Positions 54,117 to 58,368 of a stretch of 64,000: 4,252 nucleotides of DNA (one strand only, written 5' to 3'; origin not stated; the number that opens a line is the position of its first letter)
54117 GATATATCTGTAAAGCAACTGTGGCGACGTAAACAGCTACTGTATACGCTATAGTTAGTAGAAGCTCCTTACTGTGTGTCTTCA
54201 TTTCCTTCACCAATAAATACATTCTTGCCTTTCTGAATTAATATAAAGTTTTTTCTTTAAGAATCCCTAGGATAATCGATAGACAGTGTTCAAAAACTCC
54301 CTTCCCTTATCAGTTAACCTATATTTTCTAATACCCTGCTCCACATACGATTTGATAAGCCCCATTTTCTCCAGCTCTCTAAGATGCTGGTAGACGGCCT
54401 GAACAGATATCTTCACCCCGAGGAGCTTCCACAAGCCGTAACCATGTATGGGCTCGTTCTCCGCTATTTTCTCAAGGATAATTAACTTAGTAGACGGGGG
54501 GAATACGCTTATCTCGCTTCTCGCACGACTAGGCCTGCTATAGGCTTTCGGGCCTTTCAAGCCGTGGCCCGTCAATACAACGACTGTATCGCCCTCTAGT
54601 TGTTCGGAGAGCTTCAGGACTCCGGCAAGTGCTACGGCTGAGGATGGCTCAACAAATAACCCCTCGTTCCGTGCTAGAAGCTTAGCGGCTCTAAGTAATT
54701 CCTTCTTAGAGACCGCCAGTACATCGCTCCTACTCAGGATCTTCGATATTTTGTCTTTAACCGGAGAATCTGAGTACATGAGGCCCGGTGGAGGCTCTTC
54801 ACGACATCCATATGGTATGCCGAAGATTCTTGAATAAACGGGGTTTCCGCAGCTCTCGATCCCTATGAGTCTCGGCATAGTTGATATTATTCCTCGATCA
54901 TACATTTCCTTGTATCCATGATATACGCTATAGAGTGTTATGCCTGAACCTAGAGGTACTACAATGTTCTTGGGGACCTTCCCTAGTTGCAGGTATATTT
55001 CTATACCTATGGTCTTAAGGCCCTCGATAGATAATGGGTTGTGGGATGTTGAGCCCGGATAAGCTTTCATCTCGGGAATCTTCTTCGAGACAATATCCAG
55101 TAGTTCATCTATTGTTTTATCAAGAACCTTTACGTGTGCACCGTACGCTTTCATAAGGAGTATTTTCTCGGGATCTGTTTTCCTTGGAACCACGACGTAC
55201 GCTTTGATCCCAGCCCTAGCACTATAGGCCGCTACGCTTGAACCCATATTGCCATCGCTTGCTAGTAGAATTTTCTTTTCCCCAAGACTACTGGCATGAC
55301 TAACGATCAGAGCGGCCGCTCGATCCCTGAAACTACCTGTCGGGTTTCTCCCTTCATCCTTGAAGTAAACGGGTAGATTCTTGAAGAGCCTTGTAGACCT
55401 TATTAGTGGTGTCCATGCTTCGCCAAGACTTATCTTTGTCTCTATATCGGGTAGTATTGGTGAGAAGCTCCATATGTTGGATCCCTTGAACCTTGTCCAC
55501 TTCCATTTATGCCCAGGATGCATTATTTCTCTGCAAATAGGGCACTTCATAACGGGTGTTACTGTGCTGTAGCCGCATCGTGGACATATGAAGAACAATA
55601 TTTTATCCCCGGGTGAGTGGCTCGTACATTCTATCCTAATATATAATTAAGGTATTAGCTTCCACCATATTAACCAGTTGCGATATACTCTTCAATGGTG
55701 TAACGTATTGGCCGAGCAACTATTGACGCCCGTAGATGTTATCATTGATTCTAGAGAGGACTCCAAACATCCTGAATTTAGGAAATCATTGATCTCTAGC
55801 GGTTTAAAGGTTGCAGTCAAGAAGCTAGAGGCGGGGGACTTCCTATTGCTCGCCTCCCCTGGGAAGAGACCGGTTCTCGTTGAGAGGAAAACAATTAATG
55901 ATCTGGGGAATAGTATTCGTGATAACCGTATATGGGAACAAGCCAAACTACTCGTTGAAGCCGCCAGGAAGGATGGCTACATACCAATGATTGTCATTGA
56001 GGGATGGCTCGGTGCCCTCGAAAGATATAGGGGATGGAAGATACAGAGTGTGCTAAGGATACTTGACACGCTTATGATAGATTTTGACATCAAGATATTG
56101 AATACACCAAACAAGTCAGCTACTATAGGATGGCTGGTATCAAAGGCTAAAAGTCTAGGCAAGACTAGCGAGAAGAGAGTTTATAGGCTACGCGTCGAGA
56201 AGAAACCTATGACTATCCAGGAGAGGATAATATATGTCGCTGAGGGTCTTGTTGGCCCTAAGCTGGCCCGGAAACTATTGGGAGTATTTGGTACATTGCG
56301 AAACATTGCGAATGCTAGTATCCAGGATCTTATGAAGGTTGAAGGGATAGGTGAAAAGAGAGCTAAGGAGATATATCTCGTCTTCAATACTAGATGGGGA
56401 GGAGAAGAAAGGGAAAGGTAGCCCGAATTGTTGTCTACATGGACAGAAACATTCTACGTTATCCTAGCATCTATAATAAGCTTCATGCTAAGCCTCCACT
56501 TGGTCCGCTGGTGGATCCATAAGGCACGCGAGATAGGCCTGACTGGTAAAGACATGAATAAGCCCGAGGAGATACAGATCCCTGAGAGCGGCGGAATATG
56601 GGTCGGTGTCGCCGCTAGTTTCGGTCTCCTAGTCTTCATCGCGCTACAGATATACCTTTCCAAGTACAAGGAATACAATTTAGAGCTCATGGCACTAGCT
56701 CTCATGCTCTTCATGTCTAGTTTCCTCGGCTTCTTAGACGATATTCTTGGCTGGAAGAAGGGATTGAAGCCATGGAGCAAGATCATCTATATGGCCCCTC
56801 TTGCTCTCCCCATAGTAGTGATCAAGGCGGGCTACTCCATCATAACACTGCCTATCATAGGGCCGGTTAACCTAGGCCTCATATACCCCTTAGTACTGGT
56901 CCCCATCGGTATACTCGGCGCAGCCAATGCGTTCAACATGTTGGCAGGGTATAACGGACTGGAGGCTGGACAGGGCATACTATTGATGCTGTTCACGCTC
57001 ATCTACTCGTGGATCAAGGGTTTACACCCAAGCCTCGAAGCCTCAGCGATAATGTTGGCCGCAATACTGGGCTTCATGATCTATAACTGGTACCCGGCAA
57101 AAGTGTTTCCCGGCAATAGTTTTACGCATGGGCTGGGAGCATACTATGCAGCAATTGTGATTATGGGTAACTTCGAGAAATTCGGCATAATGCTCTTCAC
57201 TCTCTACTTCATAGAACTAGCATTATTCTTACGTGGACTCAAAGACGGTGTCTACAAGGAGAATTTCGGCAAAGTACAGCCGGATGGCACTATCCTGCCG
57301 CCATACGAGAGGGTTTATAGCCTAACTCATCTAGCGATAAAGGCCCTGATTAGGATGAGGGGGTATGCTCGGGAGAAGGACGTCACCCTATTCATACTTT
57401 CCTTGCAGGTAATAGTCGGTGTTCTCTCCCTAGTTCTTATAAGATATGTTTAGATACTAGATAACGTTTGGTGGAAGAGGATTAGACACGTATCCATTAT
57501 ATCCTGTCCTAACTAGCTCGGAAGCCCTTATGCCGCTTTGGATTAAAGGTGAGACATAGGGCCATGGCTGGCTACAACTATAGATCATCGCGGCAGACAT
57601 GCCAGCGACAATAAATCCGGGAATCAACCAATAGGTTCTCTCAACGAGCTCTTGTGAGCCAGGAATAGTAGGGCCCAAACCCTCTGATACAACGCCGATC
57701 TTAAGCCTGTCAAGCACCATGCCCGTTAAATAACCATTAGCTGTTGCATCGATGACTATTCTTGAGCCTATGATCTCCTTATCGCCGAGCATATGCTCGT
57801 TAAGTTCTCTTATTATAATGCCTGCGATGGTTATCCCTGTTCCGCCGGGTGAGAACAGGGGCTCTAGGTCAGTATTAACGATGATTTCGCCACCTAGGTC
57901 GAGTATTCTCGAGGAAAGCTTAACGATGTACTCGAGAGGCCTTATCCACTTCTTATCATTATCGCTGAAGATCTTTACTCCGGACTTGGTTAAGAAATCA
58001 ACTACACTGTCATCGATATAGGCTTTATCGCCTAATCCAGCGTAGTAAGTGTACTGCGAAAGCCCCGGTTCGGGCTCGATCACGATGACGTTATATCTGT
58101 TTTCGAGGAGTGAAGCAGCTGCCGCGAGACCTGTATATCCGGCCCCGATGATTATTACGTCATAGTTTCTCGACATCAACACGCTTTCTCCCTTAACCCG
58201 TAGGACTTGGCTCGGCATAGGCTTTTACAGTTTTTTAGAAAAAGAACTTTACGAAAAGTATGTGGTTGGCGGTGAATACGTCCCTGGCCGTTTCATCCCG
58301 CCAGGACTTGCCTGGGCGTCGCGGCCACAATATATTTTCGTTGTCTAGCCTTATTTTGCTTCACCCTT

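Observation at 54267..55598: Threonine-synthase-like protein with Lys-to-Arg at the PLP Schiff-base position, fused to a zinc ribbon and a PadR-like wHTH: a possible ligand-sensing regulator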

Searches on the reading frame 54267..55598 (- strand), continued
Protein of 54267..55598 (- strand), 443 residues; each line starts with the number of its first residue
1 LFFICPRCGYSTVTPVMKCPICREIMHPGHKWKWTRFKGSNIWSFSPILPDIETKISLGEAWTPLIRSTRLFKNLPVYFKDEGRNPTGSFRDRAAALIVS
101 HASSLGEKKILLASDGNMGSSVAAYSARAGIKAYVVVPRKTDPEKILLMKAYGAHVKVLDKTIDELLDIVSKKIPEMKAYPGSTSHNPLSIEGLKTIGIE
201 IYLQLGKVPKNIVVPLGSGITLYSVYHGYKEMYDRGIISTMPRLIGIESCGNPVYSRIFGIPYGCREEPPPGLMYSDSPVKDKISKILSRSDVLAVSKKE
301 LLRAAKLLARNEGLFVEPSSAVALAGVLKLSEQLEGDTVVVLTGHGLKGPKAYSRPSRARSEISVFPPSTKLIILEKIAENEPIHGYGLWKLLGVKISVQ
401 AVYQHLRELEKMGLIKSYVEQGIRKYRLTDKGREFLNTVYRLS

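Call 99: find_encoding_contigs(protein=P0097, flank=6000, max_places=3)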
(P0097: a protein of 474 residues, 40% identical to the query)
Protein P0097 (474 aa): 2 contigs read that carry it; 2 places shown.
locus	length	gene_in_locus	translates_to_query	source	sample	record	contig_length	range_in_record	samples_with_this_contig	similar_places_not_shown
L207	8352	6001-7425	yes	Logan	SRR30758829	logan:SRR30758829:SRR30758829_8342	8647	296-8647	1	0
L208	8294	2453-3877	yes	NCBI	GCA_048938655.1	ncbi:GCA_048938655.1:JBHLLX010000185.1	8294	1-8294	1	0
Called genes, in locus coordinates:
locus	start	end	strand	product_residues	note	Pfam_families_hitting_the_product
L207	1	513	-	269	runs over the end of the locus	?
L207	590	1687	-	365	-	PF08309:LVIVD (faint)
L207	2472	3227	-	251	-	PF02361:CbiQ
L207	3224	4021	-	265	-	PF02463:SMC_N (weak), PF00005:ABC_tran, PF13304:AAA_21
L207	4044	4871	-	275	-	PF02463:SMC_N (faint), PF00005:ABC_tran, PF13304:AAA_21 (faint)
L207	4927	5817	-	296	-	PF07694:5TM-5TMR_LYT, PF07155:ECF-ribofla_trS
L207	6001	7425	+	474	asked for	PF00291:PALP, PF03551:PadR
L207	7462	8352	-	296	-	?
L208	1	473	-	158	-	PF00005:ABC_tran, PF13304:AAA_21 (faint)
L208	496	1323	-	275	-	PF02463:SMC_N (faint), PF00005:ABC_tran, PF13304:AAA_21 (faint)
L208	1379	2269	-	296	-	PF07694:5TM-5TMR_LYT, PF07155:ECF-ribofla_trS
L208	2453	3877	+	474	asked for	PF00291:PALP, PF03551:PadR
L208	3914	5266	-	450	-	PF13167:GTP-bdg_N, PF16360:GTP-bdg_M, PF00350:Dynamin_N (weak), PF01926:MMR_HSR1, PF02421:FeoB_N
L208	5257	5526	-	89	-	-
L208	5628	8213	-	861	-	-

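Call 102: find_encoding_contigs(protein=P0109, flank=5000, max_places=2)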
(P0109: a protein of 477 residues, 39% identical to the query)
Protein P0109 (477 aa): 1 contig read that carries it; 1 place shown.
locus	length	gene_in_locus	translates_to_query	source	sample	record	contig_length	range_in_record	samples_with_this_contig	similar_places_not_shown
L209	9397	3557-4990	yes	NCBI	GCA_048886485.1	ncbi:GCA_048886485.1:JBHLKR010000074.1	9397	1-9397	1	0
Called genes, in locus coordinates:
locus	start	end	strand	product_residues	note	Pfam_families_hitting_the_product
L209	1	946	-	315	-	PF01936:NYN, PF00515:TPR_1 (faint), PF07719:TPR_2 (faint), PF13424:TPR_12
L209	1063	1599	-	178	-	PF00005:ABC_tran, PF13304:AAA_21 (faint)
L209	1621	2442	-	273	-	PF02463:SMC_N (faint), PF00005:ABC_tran, PF13304:AAA_21 (faint)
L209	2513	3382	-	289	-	PF07694:5TM-5TMR_LYT (weak), PF07155:ECF-ribofla_trS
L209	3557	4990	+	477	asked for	PF00291:PALP, PF03551:PadR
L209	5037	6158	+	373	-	PF13676:TIR_2 (weak), PF12799:LRR_4 (weak)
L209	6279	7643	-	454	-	PF13167:GTP-bdg_N, PF16360:GTP-bdg_M, PF01926:MMR_HSR1, PF02421:FeoB_N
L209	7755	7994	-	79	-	-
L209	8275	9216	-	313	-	-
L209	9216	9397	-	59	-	?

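Call 103: find_encoding_contigs(protein=P0071, flank=5000, max_places=2)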
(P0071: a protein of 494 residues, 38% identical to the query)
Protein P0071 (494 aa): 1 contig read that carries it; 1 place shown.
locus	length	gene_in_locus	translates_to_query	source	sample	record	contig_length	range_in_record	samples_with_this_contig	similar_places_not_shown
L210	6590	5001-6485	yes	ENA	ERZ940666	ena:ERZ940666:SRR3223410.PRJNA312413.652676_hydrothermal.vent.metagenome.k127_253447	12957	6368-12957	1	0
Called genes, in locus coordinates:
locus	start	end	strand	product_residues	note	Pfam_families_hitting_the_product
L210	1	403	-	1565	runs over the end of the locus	PF00270:DEAD, PF04851:ResIII (weak), PF14890:Intein_splicing, PF14890:Intein_splicing, PF14528:LAGLIDADG_3, PF01381:HTH_3, PF00271:Helicase_C, PF21280:Helicase_dom4_arc, +5 more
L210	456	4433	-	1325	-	PF14551:MCM_N, PF17207:MCM_OB, PF00493:MCM, PF14890:Intein_splicing, PF14528:LAGLIDADG_3, PF00493:MCM, PF17855:MCM_lid, PF21100:WHD_MCM (weak), +3 more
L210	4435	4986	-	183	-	PF05916:Sld5 (weak)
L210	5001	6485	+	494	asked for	PF00291:PALP, PF03551:PadR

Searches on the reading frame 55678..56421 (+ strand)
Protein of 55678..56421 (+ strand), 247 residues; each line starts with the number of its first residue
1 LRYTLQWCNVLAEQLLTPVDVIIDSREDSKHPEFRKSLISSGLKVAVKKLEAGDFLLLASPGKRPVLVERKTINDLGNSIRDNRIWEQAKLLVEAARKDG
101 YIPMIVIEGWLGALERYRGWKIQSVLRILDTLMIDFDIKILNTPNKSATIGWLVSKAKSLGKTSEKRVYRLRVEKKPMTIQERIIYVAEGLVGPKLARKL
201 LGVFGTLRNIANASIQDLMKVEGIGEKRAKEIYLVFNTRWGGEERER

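Call 9: search_protein_families(library=pfam, proteins=[window:55678-56421:+], max_evalue=0.01)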
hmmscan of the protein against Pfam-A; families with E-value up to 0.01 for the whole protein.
window:55678-56421:+ (247 aa): 6 families
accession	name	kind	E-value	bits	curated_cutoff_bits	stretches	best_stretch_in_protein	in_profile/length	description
PF02732.21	ERCC4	-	6.9e-21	75.1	24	1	23-154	1-138/140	ERCC4 domain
PF14520.12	HHH_5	-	4e-12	46.9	27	1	192-234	10-53/57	Helix-hairpin-helix domain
PF12826.13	HHH_2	-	6.1e-10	39.6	27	1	192-240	11-59/64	Helix-hairpin-helix motif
PF00633.29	HHH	-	6.8e-09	35.6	24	1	206-233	1-28/30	Helix-hairpin-helix motif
PF20582.4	UPF0758_N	-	0.00022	21.6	27.1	1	195-229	43-76/77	UPF0758 N-terminal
PF12836.13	HHH_3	-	0.0067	16.9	27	0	209-232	7-30/65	Helix-hairpin-helix motif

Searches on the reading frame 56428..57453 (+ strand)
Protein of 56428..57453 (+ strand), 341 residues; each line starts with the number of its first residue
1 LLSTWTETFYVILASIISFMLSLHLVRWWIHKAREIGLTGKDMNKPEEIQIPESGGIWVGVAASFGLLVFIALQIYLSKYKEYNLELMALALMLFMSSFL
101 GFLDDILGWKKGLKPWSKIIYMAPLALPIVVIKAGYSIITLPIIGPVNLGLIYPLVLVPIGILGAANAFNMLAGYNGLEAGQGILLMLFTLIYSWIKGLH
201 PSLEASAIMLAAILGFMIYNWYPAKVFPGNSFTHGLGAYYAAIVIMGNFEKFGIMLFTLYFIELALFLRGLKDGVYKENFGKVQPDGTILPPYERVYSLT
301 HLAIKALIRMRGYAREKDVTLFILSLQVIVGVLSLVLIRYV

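Call 9: search_protein_families(library=pfam, proteins=[window:56428-57453:+], max_evalue=0.01)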
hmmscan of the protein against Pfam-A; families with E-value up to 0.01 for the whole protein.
window:56428-57453:+ (341 aa): 1 family
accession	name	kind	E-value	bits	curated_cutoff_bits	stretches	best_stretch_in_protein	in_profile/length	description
PF00953.26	Glycos_transf_4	-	2.3e-33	115.9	27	1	88-247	2-159/160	Glycosyl transferase family 4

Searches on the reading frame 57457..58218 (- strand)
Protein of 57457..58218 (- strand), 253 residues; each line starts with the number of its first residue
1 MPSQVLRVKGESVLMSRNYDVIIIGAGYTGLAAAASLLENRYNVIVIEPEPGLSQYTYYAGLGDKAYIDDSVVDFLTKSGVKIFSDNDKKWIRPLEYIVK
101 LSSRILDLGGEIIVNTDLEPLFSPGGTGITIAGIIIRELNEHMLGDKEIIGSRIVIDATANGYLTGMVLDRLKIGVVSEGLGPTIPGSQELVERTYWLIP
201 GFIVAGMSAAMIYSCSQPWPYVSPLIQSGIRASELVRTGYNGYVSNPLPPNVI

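Call 9: search_protein_families(library=pfam, proteins=[window:57457-58218:-], max_evalue=0.01)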
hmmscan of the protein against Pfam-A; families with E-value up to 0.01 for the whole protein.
window:57457-58218:- (253 aa): 12 families
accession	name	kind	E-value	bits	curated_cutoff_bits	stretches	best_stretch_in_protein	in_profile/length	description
PF01946.23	Thi4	-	2.9e-11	43.5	26.2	1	17-214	16-227/235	Thi4 family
PF01266.30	DAO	-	4e-09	36.9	27.9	1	20-54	1-35/353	FAD dependent oxidoreductase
PF00890.30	FAD_binding_2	-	9e-06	25.6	20.4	1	20-60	1-41/414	FAD binding domain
PF13450.12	NAD_binding_8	-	2.7e-05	24.8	21.9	1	23-57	1-35/68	NAD(P)-binding Rossmann-like domain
PF03486.20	HI0933_like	-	0.00033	20.6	50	1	20-63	2-45/244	HI0933-like protein Rossmann domain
PF07992.20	Pyr_redox_2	-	0.00045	20.2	26.1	1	20-53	2-177/291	Pyridine nucleotide-disulphide oxidoreductase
PF12831.13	FAD_oxidored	-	0.0013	18.5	27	0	20-51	1-32/416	FAD dependent oxidoreductase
PF05834.18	Lycopene_cycl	-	0.0016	18.1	23.4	1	20-53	1-36/380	Lycopene cyclase protein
PF00070.33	Pyr_redox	-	0.0019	19.1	22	1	21-56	2-38/82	Pyridine nucleotide-disulphide oxidoreductase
PF20280.3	CTD4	-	0.004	17.1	27.6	1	76-117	120-161/217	C-terminal domain 4 of the ABC-three component (ABC-3C) systems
PF02254.24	TrkA_N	-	0.0046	17.7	23.8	1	21-57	1-37/116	TrkA-N domain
PF13454.12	NAD_binding_9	-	0.0092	16.4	21.8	0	22-60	1-43/155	FAD-NAD(P)-binding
